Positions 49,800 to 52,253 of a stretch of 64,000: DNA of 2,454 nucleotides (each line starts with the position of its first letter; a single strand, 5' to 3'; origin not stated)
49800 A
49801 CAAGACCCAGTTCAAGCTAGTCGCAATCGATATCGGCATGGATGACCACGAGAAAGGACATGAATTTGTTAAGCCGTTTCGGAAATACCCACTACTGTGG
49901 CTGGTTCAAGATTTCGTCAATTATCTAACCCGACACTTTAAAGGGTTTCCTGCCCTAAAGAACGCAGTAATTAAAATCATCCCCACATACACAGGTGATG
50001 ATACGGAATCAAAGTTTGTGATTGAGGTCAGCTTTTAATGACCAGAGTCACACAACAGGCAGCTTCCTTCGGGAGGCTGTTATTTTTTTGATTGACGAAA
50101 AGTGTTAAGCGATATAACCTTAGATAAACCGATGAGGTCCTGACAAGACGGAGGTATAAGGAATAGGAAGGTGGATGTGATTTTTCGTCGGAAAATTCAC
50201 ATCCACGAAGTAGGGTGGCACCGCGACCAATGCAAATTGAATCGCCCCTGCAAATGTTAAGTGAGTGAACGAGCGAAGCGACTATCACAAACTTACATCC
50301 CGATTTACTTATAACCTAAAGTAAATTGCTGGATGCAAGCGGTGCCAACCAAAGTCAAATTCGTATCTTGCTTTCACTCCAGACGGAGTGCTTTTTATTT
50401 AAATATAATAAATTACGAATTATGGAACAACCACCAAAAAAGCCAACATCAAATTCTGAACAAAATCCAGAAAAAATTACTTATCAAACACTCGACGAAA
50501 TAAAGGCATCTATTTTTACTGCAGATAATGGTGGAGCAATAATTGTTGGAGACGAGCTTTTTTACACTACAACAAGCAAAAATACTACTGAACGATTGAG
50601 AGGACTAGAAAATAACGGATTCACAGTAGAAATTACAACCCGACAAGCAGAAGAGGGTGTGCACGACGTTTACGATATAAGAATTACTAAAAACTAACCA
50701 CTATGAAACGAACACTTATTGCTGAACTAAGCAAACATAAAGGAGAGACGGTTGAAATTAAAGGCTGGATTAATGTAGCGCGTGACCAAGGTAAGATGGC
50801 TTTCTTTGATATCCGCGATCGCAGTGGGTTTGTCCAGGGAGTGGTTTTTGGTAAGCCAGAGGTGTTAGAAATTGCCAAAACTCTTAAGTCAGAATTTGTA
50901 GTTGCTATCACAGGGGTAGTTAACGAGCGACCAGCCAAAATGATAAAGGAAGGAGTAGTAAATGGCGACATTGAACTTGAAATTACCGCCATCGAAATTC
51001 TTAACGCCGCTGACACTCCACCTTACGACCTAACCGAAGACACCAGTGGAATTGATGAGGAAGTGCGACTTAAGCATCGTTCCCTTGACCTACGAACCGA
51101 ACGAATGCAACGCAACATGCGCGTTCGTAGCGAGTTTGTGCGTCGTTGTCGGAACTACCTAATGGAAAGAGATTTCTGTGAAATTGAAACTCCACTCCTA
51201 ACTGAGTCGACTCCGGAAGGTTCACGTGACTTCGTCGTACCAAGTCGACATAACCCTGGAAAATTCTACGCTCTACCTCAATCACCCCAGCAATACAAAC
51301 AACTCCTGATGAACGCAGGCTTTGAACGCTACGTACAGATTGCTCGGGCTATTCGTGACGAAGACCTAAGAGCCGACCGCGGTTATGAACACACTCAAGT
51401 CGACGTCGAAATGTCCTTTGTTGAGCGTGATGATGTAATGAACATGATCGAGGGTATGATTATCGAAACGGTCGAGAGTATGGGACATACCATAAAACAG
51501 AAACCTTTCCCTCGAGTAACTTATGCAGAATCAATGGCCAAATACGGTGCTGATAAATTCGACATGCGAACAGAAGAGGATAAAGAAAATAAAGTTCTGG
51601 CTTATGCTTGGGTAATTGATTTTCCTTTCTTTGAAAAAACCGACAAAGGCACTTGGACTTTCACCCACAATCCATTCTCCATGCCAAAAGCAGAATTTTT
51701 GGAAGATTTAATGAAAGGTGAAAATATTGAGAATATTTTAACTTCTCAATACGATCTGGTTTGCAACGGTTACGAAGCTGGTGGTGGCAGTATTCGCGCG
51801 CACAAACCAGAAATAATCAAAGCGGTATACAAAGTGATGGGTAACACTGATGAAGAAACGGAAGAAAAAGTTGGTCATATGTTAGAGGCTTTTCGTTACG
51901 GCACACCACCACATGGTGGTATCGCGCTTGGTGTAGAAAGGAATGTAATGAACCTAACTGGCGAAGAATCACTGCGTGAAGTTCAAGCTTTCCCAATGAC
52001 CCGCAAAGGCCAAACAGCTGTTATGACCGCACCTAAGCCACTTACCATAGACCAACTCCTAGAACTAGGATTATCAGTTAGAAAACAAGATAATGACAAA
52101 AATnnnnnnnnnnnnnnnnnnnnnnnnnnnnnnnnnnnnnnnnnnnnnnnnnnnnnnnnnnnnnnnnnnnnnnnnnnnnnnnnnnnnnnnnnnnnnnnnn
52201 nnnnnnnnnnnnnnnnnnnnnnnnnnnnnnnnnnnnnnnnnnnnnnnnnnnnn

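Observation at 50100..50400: T-box-like leader with Asp-compatible specifier upstream of aspS, with an atypical terminator and an intervening small ORF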

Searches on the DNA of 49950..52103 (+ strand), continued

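Call 35: search_with_rna_model(model_id=R1, sources=[L081, L082, L083, L084, L085, L086, L087, L088, L089, L090, L091, L092, L093, L094, L095, L096, L097, L098, L099, L100, L101, L102, L103, L104, L105, L106, L107, L108, L109, L110, L111, L112, L113, L114, L115, L116, L117, L118, L119, L120, L121, L122, L123, L124, L125, L126, L127, L128, L129, L130, L131, L132, L133, L134, L135, L136, L137, L138, L139, L140, L141, L142, L143, L144, L145, L146, L147, L148, L149, L150, L151, L152, L153, L154, L155, L156, L157, L158, L159, L160], max_evalue=1)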
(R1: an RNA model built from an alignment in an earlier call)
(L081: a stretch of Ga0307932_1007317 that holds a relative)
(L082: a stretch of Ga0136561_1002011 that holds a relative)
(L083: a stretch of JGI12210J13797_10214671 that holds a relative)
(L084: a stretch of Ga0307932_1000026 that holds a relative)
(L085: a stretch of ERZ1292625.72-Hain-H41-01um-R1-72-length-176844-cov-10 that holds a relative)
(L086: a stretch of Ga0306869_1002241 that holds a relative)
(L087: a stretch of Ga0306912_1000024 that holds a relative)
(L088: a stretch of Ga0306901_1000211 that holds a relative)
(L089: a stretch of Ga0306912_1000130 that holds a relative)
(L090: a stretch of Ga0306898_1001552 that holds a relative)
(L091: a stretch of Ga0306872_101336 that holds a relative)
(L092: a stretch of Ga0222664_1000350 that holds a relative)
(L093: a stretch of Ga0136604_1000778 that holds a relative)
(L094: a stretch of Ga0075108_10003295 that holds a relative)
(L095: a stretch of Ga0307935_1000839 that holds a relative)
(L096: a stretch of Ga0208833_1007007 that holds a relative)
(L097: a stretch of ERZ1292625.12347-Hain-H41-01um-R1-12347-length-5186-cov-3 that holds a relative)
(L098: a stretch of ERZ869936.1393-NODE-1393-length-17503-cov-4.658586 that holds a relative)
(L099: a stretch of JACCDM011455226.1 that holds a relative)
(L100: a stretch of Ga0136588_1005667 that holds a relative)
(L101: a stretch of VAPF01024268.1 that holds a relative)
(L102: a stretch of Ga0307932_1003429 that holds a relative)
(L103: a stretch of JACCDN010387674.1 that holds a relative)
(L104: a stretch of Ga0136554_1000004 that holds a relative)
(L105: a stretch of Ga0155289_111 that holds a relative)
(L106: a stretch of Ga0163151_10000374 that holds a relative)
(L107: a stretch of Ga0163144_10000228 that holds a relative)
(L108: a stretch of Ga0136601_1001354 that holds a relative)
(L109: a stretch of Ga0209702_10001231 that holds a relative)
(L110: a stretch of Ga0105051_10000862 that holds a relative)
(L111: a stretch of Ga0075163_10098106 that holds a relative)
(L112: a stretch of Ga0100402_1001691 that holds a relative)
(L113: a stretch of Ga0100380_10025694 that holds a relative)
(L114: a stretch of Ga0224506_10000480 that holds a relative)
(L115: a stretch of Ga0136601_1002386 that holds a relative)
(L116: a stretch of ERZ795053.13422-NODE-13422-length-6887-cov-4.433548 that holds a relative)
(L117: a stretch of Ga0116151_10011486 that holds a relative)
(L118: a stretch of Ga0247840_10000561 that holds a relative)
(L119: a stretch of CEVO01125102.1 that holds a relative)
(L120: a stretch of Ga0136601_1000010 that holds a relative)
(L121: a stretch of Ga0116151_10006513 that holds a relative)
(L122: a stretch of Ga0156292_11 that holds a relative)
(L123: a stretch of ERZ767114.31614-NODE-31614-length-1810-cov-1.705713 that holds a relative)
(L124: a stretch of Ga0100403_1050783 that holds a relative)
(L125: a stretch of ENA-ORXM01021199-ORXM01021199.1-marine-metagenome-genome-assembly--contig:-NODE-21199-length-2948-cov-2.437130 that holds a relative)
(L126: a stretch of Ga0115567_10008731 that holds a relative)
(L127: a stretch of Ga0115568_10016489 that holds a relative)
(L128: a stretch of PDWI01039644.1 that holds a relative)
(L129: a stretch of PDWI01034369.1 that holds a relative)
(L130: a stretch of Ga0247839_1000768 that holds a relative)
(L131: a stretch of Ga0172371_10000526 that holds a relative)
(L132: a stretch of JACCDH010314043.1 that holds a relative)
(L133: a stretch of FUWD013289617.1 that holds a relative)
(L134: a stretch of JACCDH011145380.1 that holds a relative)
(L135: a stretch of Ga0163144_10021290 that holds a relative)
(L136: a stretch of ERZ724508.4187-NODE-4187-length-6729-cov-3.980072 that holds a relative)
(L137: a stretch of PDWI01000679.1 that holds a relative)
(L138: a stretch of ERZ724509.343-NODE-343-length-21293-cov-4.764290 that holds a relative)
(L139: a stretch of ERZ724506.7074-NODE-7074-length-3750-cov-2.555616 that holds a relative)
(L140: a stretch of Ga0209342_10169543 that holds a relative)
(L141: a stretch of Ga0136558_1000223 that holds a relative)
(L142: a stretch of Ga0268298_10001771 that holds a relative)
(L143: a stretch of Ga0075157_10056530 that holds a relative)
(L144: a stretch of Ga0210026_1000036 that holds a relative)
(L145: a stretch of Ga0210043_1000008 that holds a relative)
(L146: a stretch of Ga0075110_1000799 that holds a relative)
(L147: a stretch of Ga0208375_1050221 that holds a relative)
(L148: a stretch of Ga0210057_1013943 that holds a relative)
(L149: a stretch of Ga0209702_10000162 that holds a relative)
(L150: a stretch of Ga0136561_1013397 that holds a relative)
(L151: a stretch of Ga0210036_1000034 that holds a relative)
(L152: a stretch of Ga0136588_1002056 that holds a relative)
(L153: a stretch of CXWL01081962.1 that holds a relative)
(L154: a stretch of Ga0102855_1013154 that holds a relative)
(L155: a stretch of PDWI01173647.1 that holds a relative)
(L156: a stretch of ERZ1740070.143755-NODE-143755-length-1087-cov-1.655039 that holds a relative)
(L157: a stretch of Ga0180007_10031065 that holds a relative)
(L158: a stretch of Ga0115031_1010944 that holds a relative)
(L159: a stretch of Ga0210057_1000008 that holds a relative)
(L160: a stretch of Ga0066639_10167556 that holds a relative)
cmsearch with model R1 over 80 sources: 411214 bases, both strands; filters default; matches with E-value up to 1: 3.
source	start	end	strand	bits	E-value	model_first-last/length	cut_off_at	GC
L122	2726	2806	+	102.4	1.3e-19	1-81/81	no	0.46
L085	2754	2837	+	85.6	6.4e-16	1-81/81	no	0.4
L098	2702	2803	+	57.4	1.1e-09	1-81/81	no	0.38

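Call 41: search_rna_families(sources=[L001, L002, L004, L005, L006, L013, L035, L063, L030, L050, L083, L098, L111, L142, L081], threshold=gathering)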
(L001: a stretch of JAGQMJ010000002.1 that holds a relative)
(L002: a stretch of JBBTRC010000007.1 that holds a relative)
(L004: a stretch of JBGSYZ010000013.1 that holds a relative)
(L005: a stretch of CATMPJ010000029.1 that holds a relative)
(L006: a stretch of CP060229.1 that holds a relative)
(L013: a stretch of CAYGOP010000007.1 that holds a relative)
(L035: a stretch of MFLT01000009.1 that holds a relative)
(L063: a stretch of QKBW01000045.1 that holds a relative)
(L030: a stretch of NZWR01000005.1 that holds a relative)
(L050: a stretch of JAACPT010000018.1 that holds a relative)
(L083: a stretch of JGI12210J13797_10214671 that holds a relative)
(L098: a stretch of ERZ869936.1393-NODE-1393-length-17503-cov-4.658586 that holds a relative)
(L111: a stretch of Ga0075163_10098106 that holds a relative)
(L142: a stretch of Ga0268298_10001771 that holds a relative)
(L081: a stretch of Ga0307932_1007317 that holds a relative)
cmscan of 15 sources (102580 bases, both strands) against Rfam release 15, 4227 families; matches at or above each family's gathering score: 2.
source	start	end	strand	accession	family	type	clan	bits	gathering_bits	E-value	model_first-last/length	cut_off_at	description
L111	782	855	+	RF00005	tRNA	Gene; tRNA;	CL00001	65.8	29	7.4e-12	1-71/71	no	tRNA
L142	1428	1498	+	RF00005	tRNA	Gene; tRNA;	CL00001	55.7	29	4.4e-09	1-71/71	no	tRNA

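Call 58: build_rna_model(alignment_id=A3, structure=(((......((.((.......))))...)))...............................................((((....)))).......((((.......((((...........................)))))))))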
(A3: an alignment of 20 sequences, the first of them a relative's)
Model R2 built from alignment A3 (20 sequences, 147 columns); structure: as given.
model positions 112; base pairs 19; branch points 2; effective number of sequences 2.66; information 0.59 bits per position. Calibrated on 0.2 Mb of random sequence (short: E-values are rough).
structure used (alignment columns):
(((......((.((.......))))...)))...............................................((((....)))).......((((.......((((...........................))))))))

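Call 59: search_with_rna_model(model_id=R2, sources=[window, L001, L002, L003, L004, L005, L006, L007, L008, L009, L010, L011, L012, L013, L014, L015, L016, L017, L018, L019, L020, L021, L022, L023, L024, L025, L026, L027, L028, L029, L030, L031, L032, L033, L034, L035, L036, L037, L038, L039, L040, L041, L042, L043, L044, L045, L046, L047, L048, L049, L050, L051, L052, L053, L054, L055, L056, L057, L058, L059, L060, L061, L062, L063, L064, L065, L066, L067, L068, L069, L070, L071, L072, L073, L074, L075, L076, L077, L078, L079, L080], max_evalue=0.01, make_alignment=true)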
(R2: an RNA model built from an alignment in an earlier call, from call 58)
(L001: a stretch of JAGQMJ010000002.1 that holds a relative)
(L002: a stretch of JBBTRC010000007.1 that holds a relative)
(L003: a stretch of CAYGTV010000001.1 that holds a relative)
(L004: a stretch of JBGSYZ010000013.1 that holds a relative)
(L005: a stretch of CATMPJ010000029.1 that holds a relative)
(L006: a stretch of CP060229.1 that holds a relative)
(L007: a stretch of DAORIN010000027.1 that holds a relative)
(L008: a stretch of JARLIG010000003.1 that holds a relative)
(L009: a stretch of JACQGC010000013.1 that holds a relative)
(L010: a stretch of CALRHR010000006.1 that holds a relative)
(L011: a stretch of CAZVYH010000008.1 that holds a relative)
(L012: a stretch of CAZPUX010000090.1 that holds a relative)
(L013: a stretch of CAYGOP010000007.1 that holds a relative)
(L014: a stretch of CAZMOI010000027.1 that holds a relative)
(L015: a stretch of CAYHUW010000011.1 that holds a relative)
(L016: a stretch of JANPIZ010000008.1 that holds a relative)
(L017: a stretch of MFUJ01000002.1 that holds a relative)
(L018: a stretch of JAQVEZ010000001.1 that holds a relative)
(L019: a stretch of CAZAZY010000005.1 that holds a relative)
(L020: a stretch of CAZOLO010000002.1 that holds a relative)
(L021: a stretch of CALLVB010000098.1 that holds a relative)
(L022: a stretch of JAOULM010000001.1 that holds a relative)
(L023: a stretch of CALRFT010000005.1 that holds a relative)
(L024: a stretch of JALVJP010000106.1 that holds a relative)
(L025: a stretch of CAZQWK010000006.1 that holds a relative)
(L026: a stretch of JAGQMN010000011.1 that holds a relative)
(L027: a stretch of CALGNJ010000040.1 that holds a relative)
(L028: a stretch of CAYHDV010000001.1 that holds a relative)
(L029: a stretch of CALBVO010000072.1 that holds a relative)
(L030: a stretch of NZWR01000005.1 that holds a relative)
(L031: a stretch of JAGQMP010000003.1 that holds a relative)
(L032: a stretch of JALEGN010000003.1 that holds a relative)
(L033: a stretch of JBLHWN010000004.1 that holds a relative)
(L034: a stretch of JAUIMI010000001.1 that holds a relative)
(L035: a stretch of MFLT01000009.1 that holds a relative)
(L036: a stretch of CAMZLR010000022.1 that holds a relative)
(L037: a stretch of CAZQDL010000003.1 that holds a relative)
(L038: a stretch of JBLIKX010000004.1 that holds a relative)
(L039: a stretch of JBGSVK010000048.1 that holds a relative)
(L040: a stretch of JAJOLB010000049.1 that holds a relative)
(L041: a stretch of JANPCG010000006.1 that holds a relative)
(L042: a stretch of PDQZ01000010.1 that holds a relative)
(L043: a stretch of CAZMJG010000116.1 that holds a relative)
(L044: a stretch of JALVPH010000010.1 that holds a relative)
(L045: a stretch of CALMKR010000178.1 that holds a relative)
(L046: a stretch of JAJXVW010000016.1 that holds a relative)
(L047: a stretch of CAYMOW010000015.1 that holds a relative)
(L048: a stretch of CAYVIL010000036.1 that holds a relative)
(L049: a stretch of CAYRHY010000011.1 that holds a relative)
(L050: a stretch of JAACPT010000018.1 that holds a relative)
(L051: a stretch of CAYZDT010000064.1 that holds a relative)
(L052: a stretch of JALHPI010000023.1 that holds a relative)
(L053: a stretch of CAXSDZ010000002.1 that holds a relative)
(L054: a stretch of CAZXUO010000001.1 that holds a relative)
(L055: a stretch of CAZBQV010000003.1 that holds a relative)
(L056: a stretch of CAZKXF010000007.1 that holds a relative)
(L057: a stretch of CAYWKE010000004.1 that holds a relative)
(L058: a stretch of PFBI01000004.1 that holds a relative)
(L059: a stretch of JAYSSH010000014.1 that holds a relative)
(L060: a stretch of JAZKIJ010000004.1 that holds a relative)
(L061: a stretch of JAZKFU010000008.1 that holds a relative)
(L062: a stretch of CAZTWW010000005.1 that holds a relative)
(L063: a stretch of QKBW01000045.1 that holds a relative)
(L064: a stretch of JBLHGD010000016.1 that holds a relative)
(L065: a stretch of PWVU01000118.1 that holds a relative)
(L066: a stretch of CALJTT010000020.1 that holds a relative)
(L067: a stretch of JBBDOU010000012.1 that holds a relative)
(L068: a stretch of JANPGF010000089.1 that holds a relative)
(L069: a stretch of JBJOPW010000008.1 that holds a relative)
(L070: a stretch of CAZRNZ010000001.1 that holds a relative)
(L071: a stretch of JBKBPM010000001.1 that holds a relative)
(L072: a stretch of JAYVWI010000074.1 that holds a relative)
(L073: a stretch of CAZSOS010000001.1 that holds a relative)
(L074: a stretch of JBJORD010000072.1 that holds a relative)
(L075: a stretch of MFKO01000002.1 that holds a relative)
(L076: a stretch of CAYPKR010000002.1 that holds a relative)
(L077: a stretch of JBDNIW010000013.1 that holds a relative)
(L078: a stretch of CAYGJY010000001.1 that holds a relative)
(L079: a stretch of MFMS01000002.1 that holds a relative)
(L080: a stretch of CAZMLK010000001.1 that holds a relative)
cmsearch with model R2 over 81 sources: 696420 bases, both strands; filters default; matches with E-value up to 0.01: 50.
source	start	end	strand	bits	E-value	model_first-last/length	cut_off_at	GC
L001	3818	3927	+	88.4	9e-23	1-112/112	no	0.5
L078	3515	3618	+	88.1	1.1e-22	1-112/112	no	0.57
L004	3824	3939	+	86.4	3.4e-22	1-112/112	no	0.47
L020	3333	3434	+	78.1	8.6e-20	1-112/112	no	0.48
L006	3803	3942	+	76.6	2.2e-19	1-112/112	no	0.49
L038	3539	3658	+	76.3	2.8e-19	1-112/112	no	0.43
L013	3398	3561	+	76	3.5e-19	1-112/112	no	0.52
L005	95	268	+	75.1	6.3e-19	1-112/112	no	0.56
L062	3838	3938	+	74.3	1e-18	1-112/112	no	0.52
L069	3012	3113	+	72.2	4.4e-18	1-112/112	no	0.53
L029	3714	3833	+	71.8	5.7e-18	1-112/112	no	0.47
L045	2334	2435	+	71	9.8e-18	1-112/112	no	0.51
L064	3769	3937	+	70.5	1.3e-17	1-112/112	no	0.5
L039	3778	3937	+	70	1.8e-17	1-112/112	no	0.47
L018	2904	3029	+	69.7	2.3e-17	1-112/112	no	0.43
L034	3458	3586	+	68.6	4.6e-17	1-112/112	no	0.38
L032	3475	3599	+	67.8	8.1e-17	1-112/112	no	0.46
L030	3842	3943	+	66.5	1.9e-16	1-112/112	no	0.5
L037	3886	3979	+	66.3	2.1e-16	1-112/112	no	0.47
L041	3766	3931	+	66.2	2.3e-16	1-112/112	no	0.54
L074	3826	3922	+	66.2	2.3e-16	1-112/112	no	0.51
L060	3778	3923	+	65.8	3e-16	1-112/112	no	0.51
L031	3438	3545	+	65.7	3.1e-16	1-112/112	no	0.5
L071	3831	3933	+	64.6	6.8e-16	1-112/112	no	0.49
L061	3778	3923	+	63.5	1.4e-15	1-112/112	no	0.52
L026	3048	3245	+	63.4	1.5e-15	1-112/112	no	0.43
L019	3815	3927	+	62.6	2.5e-15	1-112/112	no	0.49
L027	564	684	+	61.7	4.7e-15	1-112/112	no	0.46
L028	3302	3438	+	60.4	1.1e-14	1-112/112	no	0.45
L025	3818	3952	+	60.4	1.1e-14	1-112/112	no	0.47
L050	3783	3925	+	59.6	1.9e-14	1-112/112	no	0.5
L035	3690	3932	+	57.5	7.7e-14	1-112/112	no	0.51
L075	3837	3950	+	57.4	8.1e-14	1-112/112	no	0.57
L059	2573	2709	+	57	1e-13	1-112/112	no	0.58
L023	3335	3439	+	55.9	2.1e-13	1-112/112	no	0.5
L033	3450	3586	+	55.1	3.6e-13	1-112/112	no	0.54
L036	2850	3012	+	55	4e-13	1-112/112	no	0.38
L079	3836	3949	+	52.1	2.7e-12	1-112/112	no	0.55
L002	3818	3935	+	47.6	5.2e-11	1-112/112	no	0.47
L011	131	270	+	47.3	6.4e-11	1-112/112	no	0.61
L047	3721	3894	+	46.1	1.5e-10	1-112/112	no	0.48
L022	3264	3377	+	45.4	2.4e-10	1-112/112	no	0.5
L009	3821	3931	+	43.8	6.8e-10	1-112/112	no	0.55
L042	2831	2938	+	43.8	6.8e-10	1-112/112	no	0.26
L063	3829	3939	+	40.4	6.6e-09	1-112/112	no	0.61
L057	3026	3202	+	38.3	2.6e-08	1-112/112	no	0.62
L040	1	58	+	36.7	7.7e-08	55-112/112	5'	0.47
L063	3669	3744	+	32.2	1.5e-06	1-112/112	no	0.45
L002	3659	3724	+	29.1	1.2e-05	1-112/112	no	0.56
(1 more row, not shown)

Alignment A4: 50 matches aligned to the model, 382 columns, each read 5' to 3' on its own strand. Consensus structure (alignment columns), stored with it:
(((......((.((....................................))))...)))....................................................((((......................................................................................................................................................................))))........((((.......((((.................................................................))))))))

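Call 69: search_with_rna_model(model_id=R1, sources=[L165, L166, L167, L168, L169, L170, L161], max_evalue=1, filters=off)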
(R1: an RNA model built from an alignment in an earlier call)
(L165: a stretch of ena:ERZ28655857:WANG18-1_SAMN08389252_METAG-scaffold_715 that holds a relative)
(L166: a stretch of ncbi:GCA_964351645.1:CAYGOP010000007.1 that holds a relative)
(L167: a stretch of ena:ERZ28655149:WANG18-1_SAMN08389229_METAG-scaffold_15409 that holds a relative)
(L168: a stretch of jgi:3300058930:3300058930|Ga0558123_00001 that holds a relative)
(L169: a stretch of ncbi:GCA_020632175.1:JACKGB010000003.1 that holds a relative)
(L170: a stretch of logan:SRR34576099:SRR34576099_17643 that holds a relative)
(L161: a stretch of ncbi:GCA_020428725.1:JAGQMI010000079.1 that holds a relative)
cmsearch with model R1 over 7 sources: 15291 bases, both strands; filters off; matches with E-value up to 1: 3.
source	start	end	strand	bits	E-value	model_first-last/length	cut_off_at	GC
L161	1335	1416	+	95.5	1.6e-19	1-81/81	no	0.39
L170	1728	1804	+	11.8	0.47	1-81/81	no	0.49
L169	1736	1821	+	11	0.72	1-81/81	no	0.41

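Call 70: search_with_rna_model(model_id=R1, source=window, max_evalue=5, filters=off)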
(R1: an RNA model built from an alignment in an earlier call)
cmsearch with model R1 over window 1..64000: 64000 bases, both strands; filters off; matches with E-value up to 5: 6.
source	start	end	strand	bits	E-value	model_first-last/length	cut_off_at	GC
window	50256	50337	+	95.5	6.6e-19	1-81/81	no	0.39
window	37307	37387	+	93.3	2e-18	1-81/81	no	0.43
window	8809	8866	-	14.1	0.63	1-81/81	no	0.4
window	46812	46914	-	12.8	1.2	1-81/81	no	0.28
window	50294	50372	-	10.3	4.3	1-81/81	no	0.39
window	1389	1467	-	10.1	4.8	1-81/81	no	0.22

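Call 83: search_with_rna_model(model_id=R1, sources=[window, L035, L002, L098, L063, L040], max_evalue=0.01, make_alignment=true, show_alignments=0)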
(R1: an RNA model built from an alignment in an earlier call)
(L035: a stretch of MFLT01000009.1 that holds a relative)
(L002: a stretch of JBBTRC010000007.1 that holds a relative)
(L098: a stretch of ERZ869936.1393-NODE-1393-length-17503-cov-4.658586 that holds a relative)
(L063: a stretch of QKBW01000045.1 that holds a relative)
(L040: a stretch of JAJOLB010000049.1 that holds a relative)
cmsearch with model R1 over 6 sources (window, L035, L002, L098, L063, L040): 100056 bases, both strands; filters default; matches with E-value up to 0.01: 7.
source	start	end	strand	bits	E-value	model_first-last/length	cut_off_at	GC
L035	3726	3806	+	102.4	3.1e-20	1-81/81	no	0.46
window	50256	50337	+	95.5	1e-18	1-81/81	no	0.39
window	37307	37387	+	93.3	3.1e-18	1-81/81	no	0.43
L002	3754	3837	+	85.6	1.6e-16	1-81/81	no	0.4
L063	3705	3786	+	64.1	8.6e-12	1-81/81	no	0.37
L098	2702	2803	+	57.4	2.7e-10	1-81/81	no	0.38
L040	90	178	+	29.7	0.00035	1-81/81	no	0.26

Alignment A6: 7 matches aligned to the model, 118 columns, each read 5' to 3' on its own strand. Consensus structure (alignment columns), stored with it:
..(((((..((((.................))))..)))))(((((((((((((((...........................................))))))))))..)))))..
